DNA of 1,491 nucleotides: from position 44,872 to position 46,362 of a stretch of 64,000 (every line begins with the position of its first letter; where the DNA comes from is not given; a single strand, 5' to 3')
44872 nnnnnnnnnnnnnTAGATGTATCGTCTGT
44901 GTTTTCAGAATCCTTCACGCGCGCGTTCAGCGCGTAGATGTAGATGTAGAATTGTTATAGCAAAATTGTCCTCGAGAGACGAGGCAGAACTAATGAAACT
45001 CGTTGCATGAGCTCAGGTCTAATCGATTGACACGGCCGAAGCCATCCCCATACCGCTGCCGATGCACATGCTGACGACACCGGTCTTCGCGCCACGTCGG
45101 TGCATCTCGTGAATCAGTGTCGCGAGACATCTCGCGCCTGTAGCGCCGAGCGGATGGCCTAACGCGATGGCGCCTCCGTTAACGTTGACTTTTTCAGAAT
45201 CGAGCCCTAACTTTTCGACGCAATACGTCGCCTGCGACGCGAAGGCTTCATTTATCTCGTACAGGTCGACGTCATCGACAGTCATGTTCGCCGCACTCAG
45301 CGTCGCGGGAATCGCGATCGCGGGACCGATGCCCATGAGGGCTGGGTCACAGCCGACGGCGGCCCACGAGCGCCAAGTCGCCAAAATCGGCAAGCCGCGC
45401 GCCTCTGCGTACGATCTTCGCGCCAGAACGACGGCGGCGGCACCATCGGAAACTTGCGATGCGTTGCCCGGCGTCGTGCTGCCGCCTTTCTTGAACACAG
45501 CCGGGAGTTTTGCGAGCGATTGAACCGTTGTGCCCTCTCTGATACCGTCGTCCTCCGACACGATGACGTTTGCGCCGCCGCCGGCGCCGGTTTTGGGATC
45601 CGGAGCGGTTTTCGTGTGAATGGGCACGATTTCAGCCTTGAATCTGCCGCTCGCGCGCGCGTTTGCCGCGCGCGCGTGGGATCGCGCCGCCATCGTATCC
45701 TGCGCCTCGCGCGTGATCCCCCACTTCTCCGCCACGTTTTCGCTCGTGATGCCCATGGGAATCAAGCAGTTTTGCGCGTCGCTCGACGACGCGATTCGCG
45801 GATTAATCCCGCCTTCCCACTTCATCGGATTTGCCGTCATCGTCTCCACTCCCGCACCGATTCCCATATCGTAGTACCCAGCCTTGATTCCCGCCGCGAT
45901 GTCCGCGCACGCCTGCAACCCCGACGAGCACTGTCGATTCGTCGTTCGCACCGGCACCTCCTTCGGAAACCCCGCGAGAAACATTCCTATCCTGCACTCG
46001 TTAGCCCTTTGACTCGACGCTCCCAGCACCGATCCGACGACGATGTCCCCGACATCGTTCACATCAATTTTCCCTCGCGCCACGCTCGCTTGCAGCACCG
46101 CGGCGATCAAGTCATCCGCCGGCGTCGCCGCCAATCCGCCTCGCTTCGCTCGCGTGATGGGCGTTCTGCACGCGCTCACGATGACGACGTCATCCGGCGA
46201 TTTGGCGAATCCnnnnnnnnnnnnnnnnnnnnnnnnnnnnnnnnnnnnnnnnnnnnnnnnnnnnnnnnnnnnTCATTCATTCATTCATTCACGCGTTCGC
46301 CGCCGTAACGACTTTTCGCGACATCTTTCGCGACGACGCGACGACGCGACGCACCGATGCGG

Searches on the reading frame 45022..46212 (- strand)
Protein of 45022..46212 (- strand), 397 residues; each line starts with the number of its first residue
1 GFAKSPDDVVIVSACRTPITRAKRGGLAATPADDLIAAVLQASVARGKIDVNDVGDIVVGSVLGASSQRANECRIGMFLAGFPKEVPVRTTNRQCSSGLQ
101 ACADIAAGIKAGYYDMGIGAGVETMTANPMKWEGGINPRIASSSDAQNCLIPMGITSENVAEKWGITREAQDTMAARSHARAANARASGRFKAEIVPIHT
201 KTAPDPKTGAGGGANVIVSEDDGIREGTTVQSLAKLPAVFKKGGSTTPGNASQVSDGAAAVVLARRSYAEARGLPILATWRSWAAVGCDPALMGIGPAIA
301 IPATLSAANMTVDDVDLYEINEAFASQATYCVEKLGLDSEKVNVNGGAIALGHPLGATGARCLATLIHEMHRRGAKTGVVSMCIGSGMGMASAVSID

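Call 50: search_protein_families(library=pfam, proteins=[window:45022-46212:-], max_evalue=0.001)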
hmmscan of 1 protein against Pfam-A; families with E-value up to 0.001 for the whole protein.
window:45022-46212:- (397 aa): 3 families
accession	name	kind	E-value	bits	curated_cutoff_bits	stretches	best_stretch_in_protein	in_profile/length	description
PF00108.29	Thiolase_N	-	4.1e-68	230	26.4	1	9-266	1-259/260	Thiolase, N-terminal domain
PF02803.24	Thiolase_C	-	9.7e-48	161.3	27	1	275-394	2-121/123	Thiolase, C-terminal domain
PF08541.16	ACP_syn_III_C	-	0.001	19.6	26.6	0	305-392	1-85/90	3-Oxoacyl-[acyl-carrier-protein (ACP)] synthase III C terminal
